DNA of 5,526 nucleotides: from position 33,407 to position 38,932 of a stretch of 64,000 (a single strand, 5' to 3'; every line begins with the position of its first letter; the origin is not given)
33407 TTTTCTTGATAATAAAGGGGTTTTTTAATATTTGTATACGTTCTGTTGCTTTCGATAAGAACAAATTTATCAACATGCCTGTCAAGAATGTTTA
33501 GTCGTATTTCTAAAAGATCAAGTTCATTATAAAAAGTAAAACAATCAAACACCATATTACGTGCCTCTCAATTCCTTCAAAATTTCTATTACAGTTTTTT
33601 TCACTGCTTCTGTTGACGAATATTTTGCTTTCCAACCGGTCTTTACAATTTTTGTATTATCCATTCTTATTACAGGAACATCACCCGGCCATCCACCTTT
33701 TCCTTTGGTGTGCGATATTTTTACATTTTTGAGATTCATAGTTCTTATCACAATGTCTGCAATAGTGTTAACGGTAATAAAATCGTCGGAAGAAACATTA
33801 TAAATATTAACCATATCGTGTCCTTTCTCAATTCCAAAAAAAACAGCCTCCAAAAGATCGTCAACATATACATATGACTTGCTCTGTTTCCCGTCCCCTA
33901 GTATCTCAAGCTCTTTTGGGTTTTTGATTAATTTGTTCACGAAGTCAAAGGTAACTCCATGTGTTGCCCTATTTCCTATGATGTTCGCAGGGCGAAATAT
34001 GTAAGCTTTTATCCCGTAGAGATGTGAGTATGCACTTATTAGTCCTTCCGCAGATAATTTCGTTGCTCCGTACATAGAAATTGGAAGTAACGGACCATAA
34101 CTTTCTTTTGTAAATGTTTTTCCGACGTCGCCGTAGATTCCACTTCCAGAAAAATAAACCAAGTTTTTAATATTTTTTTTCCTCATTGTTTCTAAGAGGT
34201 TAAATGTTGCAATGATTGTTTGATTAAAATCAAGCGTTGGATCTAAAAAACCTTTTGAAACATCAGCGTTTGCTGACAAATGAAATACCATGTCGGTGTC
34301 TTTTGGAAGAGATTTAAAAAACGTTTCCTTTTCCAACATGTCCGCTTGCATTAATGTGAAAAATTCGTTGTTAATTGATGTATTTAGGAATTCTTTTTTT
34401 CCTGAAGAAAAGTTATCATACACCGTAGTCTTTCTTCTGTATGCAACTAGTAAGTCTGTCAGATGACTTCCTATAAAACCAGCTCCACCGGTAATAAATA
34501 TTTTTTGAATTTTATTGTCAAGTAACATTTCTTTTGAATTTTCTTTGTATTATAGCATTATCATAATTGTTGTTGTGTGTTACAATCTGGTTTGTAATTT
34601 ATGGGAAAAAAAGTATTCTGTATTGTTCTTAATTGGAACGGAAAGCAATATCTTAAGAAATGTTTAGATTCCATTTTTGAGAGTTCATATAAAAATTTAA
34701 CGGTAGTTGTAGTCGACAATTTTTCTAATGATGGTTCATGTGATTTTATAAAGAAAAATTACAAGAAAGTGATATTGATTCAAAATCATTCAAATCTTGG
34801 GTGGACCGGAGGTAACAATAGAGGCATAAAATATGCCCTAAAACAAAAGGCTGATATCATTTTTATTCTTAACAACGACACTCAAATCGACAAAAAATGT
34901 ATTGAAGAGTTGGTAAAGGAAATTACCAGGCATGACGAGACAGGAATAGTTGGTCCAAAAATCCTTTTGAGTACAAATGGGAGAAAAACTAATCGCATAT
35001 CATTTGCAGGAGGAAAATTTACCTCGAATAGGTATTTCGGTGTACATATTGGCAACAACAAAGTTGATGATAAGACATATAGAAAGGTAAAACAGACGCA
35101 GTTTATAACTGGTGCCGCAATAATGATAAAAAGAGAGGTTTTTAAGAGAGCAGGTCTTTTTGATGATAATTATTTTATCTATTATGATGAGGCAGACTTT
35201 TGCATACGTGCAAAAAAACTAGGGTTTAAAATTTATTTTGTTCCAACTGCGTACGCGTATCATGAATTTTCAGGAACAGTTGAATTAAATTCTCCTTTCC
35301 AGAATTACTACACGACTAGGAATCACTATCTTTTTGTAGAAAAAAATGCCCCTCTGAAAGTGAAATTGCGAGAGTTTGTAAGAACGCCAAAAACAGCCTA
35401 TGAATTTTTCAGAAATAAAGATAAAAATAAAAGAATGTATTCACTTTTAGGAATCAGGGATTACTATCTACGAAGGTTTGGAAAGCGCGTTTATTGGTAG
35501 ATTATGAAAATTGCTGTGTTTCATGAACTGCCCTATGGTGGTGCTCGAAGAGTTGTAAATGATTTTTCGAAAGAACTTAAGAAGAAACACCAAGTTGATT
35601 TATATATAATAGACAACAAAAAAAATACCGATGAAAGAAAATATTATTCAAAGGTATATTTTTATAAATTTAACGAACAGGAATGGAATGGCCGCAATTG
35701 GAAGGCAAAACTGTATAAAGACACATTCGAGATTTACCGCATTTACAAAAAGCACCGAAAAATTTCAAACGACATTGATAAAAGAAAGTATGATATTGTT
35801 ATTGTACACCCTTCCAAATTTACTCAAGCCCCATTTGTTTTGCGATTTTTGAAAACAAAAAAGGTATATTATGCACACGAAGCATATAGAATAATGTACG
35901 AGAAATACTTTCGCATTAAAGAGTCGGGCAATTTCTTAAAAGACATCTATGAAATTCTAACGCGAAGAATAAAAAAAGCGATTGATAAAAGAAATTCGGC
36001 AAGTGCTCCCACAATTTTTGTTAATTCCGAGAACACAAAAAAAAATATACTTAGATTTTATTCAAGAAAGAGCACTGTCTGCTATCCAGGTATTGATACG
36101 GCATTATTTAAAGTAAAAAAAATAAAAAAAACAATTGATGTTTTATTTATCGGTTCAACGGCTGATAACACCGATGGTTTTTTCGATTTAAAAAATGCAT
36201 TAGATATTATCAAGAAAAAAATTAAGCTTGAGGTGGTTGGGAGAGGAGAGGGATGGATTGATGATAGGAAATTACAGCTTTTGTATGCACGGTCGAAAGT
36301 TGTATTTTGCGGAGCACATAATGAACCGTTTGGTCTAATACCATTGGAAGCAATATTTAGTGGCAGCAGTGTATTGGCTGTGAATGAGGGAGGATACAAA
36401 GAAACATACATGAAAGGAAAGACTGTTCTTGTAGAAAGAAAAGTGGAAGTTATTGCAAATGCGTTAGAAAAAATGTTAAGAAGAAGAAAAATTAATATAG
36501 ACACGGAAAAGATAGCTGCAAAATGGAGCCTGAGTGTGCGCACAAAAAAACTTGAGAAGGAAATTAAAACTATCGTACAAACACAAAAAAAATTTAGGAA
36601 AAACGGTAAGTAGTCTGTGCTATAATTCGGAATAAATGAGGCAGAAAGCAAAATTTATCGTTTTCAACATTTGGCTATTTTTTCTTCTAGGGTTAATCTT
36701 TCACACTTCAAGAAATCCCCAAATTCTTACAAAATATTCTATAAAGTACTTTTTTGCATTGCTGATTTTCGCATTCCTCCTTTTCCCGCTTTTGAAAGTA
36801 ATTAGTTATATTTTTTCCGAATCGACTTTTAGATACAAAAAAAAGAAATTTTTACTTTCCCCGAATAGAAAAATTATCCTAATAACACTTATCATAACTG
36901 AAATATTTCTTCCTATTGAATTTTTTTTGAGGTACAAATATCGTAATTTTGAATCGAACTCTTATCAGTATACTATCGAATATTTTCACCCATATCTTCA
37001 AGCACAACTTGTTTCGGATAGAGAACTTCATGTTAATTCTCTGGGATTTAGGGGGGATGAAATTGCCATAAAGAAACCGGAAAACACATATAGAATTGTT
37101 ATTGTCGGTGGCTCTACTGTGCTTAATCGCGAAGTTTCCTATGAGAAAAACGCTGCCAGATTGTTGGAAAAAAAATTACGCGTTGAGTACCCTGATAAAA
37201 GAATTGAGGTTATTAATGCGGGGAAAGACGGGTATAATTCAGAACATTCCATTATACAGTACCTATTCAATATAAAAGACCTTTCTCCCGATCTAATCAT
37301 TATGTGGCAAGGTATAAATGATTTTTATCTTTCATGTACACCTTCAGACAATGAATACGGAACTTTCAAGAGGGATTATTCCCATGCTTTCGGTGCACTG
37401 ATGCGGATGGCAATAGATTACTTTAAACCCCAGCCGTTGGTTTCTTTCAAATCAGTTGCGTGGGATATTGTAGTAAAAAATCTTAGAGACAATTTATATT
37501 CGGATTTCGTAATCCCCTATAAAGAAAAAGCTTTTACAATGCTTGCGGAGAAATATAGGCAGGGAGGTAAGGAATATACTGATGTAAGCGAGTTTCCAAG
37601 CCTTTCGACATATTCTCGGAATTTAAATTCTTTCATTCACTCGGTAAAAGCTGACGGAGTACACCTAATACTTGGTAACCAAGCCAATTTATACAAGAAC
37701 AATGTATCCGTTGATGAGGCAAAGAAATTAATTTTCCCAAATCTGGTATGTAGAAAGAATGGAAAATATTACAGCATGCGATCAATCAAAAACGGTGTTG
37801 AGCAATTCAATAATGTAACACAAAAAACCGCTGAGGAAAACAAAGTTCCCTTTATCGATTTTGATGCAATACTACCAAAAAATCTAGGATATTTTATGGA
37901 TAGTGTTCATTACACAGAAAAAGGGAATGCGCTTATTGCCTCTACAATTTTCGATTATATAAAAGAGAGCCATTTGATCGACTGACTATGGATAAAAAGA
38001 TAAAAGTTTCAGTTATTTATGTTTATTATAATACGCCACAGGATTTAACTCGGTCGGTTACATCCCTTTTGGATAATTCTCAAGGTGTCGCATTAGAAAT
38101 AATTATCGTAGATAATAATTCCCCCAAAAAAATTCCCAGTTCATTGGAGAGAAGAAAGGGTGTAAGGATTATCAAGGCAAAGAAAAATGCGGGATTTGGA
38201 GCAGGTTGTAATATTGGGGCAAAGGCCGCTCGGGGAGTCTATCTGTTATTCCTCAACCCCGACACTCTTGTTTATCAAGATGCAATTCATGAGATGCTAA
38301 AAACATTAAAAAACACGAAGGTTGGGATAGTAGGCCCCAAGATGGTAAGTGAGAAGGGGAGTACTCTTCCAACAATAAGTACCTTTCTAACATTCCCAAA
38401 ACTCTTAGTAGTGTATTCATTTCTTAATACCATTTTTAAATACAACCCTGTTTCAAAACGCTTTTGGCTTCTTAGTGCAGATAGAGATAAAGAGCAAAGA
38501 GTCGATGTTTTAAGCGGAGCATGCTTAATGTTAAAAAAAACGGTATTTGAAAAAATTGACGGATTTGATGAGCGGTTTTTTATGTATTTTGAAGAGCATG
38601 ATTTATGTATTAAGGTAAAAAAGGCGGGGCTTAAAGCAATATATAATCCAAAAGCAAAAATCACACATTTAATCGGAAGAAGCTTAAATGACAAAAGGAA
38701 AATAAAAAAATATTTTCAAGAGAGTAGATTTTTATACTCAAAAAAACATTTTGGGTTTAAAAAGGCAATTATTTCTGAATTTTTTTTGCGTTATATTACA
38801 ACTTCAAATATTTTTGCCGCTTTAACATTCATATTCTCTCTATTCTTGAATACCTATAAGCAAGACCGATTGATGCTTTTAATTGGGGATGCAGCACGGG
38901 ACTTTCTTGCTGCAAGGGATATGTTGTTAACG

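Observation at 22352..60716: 38 kb glycosylation supercluster with at least nine polytopic GT-C-like membrane proteins and several Dpm1-like GT2 synthases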

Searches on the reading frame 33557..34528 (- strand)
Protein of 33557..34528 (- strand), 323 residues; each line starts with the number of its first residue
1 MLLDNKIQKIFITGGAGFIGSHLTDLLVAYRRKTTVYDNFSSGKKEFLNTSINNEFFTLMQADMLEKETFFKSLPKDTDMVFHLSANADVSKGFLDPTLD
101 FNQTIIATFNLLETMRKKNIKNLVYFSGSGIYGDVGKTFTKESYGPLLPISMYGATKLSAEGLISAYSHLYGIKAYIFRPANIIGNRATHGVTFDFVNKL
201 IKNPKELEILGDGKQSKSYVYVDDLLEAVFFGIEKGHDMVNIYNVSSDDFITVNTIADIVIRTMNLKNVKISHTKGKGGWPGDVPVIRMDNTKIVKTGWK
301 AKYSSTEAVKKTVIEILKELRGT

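Call 4: search_protein_families(library=pfam, proteins=[window:33557-34528:-], max_evalue=0.01)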
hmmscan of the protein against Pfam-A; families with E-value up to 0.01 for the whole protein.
window:33557-34528:- (323 aa): 7 families
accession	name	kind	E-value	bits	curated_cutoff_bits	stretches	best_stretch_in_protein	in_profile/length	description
PF01370.27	Epimerase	-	3e-44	151.7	20.9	1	10-245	1-239/240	NAD dependent epimerase/dehydratase family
PF16363.11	GDP_Man_Dehyd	-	6.2e-38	131.5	27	1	11-312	1-332/332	GDP-mannose 4,6 dehydratase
PF01073.25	3Beta_HSD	-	2.4e-17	63.3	22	1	12-228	2-224/280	3-beta hydroxysteroid dehydrogenase/isomerase family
PF04321.23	RmlD_sub_bind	-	1.2e-11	44.7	27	1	9-274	2-241/287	RmlD substrate binding domain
PF07993.18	NAD_binding_4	-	2.7e-09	37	20.1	1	12-199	1-224/258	Male sterility protein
PF02719.21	Polysacc_synt_2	-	9.4e-08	32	20.2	1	10-234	1-218/293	Polysaccharide biosynthesis protein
PF13460.12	NAD_binding_10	-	4.8e-06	27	27.2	1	14-166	1-133/184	NAD(P)H-binding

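Call 47: search_protein_families(library=ncbifam, proteins=[window:33557-34528:-], max_evalue=0.000001)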
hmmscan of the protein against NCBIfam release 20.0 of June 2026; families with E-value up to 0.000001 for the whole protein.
window:33557-34528:- (323 aa): 23 families
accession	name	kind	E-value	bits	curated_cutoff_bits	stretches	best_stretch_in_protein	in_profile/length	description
TIGR01181.1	dTDP_gluc_dehyt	equivalog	3.2e-43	148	365.1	1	9-313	1-308/321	dTDP-glucose 4,6-dehydratase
TIGR01179.1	galE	equivalog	1.3e-36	126.1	262.3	1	9-313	1-321/332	UDP-glucose 4-epimerase GalE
TIGR04180.1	EDH_00030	hypoth_equivalog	5.6e-29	101.1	475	1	10-303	1-296/297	NAD-dependent 4,6-dehydratase LegB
NF011728.1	PRK15181.1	equivalog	9.7e-20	70.8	760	1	9-312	17-333/348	Vi polysaccharide biosynthesis UDP-N-acetylglucosaminuronic acid C-4 epimerase TviC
TIGR02197.1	heptose_epim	equivalog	2.3e-19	69.7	274.6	1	10-271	1-266/316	ADP-glyceromanno-heptose 6-epimerase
NF007582.0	PRK10217.1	equivalog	1.4e-18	67.1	698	1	8-313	2-328/355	dTDP-glucose 4,6-dehydratase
NF007490.0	PRK10084.1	subfamily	2.3e-18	66.3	649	1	9-314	2-332/361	dTDP-glucose 4,6-dehydratase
NF007956.0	PRK10675.1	subfamily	1.6e-17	63.7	394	1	9-165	2-161/338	UDP-glucose 4-epimerase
NF043036.1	ErythonDh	equivalog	2.2e-14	53.4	325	1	9-169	2-165/321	D-erythronate dehydrogenase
NF008872.0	PRK11908.1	equivalog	7.7e-14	51.5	294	1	8-264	2-271/349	bifunctional UDP-4-keto-pentose/UDP-xylose synthase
NF042423.1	oxyalk_red_Shew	equivalog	1.7e-13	50.4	580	1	3-270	4-263/331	2-alkyl-3-oxoalkanoate reductase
TIGR02622.1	CDP_4_6_dhtase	equivalog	2e-13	50.2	278.45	1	8-313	5-327/352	CDP-glucose 4,6-dehydratase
NF047922.1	GDPFucSynFcl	equivalog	2.7e-13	50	500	1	8-316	3-301/308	GDP-L-fucose synthase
NF005998.1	PRK08125.1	equivalog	2.3e-11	42.8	777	1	6-270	314-591/649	bifunctional UDP-4-amino-4-deoxy-L-arabinose formyltransferase/UDP-glucuronic acid oxidase ArnA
TIGR01746.1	Thioester-redct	subfamily_domain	2.8e-11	43.2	213.35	1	71-270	82-288/371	thioester reductase domain-containing protein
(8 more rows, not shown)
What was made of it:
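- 33557..34528 (-): SDR NDP-sugar 4,6-dehydratase/epimerase. Epimerase 3e-44 (call 4); dTDP-glucose 4,6-dehydratase-like 3.2e-43 (call 47)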

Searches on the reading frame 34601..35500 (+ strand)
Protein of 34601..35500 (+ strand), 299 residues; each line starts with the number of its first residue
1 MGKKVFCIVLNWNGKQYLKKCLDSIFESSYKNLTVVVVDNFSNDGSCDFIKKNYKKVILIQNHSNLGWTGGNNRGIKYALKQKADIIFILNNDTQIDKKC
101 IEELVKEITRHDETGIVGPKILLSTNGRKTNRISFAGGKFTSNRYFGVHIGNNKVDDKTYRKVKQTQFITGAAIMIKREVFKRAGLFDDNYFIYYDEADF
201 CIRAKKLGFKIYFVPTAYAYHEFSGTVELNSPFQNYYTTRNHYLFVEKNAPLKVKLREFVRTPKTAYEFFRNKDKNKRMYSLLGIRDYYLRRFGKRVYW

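Call 4: search_protein_families(library=pfam, proteins=[window:34601-35500:+], max_evalue=0.01)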
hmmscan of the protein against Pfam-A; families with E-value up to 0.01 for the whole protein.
window:34601-35500:+ (299 aa): 4 families
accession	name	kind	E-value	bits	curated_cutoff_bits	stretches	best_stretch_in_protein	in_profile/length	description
PF00535.33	Glycos_transf_2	-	2.4e-23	83.3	23.3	1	8-183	3-166/168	Glycosyl transferase family 2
PF13641.12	Glyco_tranf_2_3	-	1.4e-16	61.6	27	1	7-226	5-216/230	Glycosyltransferase like family 2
PF13632.12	Glyco_trans_2_3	-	2.8e-09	37.5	27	1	86-241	1-137/198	Glycosyl transferase family group 2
PF13506.12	Glyco_transf_21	-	0.0014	18.6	21.7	1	80-187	27-120/174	Glycosyl transferase family 21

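Call 47: search_protein_families(library=ncbifam, proteins=[window:34601-35500:+], max_evalue=0.000001)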
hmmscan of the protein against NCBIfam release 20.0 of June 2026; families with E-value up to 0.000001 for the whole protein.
window:34601-35500:+ (299 aa): 10 families
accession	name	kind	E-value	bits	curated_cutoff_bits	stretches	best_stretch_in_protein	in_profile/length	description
TIGR01556.1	rhamnosyltran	subfamily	2.7e-29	102.3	200.55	1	29-280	18-272/281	rhamnosyltransferase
NF038299.1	EPS_HpsN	equivalog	2.7e-13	49.6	425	1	6-261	4-265/317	hormogonium polysaccharide biosynthesis glycosyltransferase HpsN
NF050113.1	gal_furan_GlfT1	equivalog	2.1e-12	47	330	1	6-261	2-258/290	galactofuranosyltransferase GlfT1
NF041875.1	EPS_EpsD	equivalog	8.5e-12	45.1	370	1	13-222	9-207/325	exopolysaccharide biosynthesis glycosyltransferase EpsD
TIGR03965.1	mycofact_glyco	equivalog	5.5e-11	42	280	1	13-222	84-281/467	mycofactocin biosynthesis glycosyltransferase MftF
TIGR03937.1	PgaC_IcaA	equivalog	6.8e-11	41.8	422.3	1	5-220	47-249/407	poly-beta-1,6-N-acetyl-D-glucosamine synthase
NF050050.1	ProtGlycPglI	equivalog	4.8e-09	36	500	1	5-134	4-132/306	GalNAc(5)-diNAcBac-PP-undecaprenol beta-1,3-glucosyltransferase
NF041394.1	GtaseAglG_Halo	equivalog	3.2e-08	33.2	440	1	17-221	17-215/304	glucosyl-dolichyl phosphate glucuronosyltransferase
TIGR04283.1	glyco_like_mftF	equivalog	1.9e-07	30.9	182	1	8-214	4-178/221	TIGR04283 family arsenosugar biosynthesis glycosyltransferase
NF007482.0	PRK10073.1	equivalog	2.3e-07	30.1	423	1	4-106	7-108/334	glycosyltransferase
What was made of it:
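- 34601..35500 (+): GT2, rhamnosyltransferase (WbbL)-like. PF00535 2.4e-23 (call 4); TIGR01556 2.7e-29 (call 47)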

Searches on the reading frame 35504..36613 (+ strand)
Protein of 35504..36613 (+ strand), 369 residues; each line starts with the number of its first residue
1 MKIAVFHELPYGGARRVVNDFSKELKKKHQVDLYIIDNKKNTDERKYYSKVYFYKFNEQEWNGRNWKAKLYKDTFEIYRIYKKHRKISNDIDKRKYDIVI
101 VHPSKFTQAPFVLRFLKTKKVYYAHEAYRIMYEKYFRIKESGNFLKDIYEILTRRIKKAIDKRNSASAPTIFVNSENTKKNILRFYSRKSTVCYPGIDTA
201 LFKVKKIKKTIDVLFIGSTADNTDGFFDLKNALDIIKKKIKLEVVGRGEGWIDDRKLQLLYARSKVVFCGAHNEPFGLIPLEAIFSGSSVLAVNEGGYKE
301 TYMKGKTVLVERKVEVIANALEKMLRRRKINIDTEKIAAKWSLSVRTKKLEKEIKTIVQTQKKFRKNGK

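Call 4: search_protein_families(library=pfam, proteins=[window:35504-36613:+], max_evalue=0.01)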
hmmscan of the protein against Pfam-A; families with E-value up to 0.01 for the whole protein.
window:35504-36613:+ (369 aa): 3 families
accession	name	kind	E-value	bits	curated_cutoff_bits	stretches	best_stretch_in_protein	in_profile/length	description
PF13439.12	Glyco_transf_4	-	1.2e-13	51.8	28.5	1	11-200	1-169/170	Glycosyltransferase Family 4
PF00534.26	Glycos_transf_1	-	3e-12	46.8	26.4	1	174-339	9-170/172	Glycosyl transferases group 1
PF13692.12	Glyco_trans_1_4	-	4.3e-09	37.2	27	1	250-326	65-141/142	Glycosyl transferases group 1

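Call 47: search_protein_families(library=ncbifam, proteins=[window:35504-36613:+], max_evalue=0.000001)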
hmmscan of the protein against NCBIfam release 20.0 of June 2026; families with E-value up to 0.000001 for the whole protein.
window:35504-36613:+ (369 aa): 2 families
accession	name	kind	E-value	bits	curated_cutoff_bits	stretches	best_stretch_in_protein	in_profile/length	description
TIGR02149.1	glgA_Coryne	subfamily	2e-11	43.7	302.4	1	198-326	220-347/391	glycogen synthase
TIGR03449.1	mycothiol_MshA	equivalog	4.2e-09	35.8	462.5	1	254-343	294-385/406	D-inositol-3-phosphate glycosyltransferase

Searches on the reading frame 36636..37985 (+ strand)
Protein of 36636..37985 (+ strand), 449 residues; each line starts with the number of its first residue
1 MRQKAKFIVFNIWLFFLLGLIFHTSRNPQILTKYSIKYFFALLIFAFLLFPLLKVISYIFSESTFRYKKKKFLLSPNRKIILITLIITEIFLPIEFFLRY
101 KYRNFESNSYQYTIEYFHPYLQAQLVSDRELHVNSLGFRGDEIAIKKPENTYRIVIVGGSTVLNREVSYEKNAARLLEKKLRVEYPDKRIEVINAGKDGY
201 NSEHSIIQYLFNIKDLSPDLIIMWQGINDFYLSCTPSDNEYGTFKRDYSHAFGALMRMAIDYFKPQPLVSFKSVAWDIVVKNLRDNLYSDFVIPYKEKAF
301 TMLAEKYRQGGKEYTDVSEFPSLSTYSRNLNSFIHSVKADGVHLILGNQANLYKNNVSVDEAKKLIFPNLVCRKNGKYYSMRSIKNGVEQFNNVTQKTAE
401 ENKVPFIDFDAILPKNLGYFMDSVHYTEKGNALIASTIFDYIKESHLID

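Call 4: search_protein_families(library=pfam, proteins=[window:36636-37985:+], max_evalue=0.01)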
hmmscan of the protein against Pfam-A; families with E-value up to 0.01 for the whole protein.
window:36636-37985:+ (449 aa): 4 families
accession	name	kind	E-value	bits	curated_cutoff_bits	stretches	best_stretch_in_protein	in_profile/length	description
PF13472.12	Lipase_GDSL_2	-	2.4e-12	48.2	32.9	1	160-433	5-178/178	GDSL-like Lipase/Acylhydrolase family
PF00657.28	Lipase_GDSL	-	9.8e-09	36.1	23.6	1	174-436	27-206/208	GDSL-like Lipase/Acylhydrolase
PF12113.13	SVM_signal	-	0.0032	17.9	22.4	0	4-22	5-23/33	SVM protein signal sequence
PF25182.1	NonGDSL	-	0.0044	16.8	80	1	150-231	26-108/220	Non-GDSL lipase-like family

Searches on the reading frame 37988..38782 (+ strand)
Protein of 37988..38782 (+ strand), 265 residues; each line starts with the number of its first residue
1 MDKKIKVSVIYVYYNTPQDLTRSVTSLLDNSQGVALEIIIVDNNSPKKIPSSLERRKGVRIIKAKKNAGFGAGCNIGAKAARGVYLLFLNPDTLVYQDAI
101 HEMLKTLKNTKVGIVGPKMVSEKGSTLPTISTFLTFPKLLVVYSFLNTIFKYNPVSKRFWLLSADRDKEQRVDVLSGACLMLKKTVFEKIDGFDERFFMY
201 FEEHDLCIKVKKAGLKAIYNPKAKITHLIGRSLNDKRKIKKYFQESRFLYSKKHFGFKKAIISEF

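Call 66: search_solved_structures(query=window:37988-38782:+, max_evalue=0.01)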
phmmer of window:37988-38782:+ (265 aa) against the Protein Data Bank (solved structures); distinct sequences matched with E-value up to 0.01: 16.
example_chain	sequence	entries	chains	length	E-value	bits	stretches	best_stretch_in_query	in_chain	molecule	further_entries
3bcv_A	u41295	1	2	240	4.2e-09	39.9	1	6-130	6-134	Putative glycosyltransferase protein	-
6h1j_A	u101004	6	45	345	2.7e-08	37.3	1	6-129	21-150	Probable ss-1,3-N-acetylglucosaminyltransferase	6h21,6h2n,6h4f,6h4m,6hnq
6p61_A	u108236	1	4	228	1.6e-06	31.5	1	3-106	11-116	Glycosyltransferase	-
5mlz_A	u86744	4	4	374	4.2e-06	30.1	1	4-120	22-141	Dolichol monophosphate mannose synthase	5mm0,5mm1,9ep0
6pxu_A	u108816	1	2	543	1.1e-05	28.8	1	6-118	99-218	Polypeptide N-acetylgalactosaminyltransferase 12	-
2z87_A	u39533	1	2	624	1.8e-05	28.1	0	7-104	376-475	Chondroitin synthase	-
2z86_A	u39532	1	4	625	1.8e-05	28.1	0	7-104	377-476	Chondroitin synthase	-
8bz8_A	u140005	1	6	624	2e-05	27.9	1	3-123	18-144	Glycosyltransferase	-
8bz4_A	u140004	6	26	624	2e-05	27.9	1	3-123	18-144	Glycosyltransferase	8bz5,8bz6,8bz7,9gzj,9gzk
9jma_A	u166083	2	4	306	0.00034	23.9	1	7-102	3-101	GalNAc(5)-diNAcBac-PP-undecaprenol beta-1,3-glucosyltransferase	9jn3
5nqa_A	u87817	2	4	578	0.0024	21.1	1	7-229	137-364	Polypeptide N-acetylgalactosaminyltransferase 4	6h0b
6s22_A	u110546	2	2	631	0.003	20.8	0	7-201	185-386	Polypeptide N-acetylgalactosaminyltransferase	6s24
5tze_C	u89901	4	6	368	0.0036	20.5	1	6-144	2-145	Glycosyl transferase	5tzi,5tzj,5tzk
5tz8_A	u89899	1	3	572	0.0082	19.3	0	6-144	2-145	Glycosyl transferase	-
8vh7_A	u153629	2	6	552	0.0085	19.3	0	7-108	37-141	Heparosan synthase B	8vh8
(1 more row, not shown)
